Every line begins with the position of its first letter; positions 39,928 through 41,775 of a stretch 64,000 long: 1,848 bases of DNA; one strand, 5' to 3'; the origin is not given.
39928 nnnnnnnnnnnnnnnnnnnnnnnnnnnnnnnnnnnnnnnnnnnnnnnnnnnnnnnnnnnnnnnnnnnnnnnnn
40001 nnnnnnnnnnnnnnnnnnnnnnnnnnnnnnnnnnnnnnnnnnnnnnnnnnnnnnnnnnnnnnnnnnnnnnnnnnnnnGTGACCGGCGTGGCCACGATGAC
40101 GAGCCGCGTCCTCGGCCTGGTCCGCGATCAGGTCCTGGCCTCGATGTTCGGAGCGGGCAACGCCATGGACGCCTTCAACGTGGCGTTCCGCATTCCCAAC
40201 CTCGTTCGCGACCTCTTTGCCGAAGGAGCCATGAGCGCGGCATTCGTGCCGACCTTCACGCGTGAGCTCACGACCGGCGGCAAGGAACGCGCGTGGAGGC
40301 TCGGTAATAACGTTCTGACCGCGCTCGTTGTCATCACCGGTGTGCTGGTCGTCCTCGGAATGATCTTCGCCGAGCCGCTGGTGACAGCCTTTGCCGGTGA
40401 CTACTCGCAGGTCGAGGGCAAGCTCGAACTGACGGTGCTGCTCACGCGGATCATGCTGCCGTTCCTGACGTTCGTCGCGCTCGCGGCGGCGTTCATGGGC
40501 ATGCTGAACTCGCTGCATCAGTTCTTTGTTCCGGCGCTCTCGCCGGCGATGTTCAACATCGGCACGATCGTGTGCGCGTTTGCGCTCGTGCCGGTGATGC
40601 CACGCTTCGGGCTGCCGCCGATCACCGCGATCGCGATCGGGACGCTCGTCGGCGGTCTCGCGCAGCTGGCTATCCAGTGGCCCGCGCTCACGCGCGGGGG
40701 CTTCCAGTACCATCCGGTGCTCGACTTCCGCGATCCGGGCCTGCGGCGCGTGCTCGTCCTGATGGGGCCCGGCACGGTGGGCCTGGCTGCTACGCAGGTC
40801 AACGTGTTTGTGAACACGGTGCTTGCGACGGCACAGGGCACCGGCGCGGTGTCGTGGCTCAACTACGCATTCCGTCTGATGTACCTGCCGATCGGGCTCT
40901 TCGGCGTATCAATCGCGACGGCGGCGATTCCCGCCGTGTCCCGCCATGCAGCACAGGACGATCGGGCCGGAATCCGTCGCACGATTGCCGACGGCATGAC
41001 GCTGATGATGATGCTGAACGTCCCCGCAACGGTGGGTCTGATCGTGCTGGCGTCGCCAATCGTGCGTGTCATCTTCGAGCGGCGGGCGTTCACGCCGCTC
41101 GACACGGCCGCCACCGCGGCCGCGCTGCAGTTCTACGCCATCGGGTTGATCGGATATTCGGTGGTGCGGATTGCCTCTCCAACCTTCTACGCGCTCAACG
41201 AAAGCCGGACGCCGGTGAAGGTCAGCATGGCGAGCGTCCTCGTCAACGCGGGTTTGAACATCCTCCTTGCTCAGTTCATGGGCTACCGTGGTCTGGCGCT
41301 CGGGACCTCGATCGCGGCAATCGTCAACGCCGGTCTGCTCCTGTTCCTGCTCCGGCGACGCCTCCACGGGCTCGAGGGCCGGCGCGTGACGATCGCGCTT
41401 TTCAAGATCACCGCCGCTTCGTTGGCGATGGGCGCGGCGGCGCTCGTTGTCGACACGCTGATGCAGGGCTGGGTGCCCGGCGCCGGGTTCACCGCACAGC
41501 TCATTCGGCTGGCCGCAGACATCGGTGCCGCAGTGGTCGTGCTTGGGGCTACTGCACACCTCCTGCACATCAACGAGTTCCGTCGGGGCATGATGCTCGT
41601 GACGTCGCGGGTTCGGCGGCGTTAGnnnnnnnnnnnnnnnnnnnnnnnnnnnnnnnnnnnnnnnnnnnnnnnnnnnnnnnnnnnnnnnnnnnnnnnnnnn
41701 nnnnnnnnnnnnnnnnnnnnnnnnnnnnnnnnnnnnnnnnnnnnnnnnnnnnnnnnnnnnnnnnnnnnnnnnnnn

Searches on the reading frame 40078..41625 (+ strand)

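Call 47: search_protein_families(library=pfam, proteins=[window:40078-41625:+])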
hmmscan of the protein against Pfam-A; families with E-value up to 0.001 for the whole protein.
window:40078-41625:+ (515 aa): 3 families
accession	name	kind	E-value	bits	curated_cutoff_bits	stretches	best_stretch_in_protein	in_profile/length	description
PF03023.19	MurJ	-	3.6e-125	418.6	27.4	1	20-469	1-444/451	Lipid II flippase MurJ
PF13440.11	Polysacc_synt_3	-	3.4e-07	30.2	23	1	160-333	126-284/293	Polysaccharide biosynthesis protein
PF01554.23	MatE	-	2.8e-06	27.6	24.9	1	244-395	14-160/161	MatE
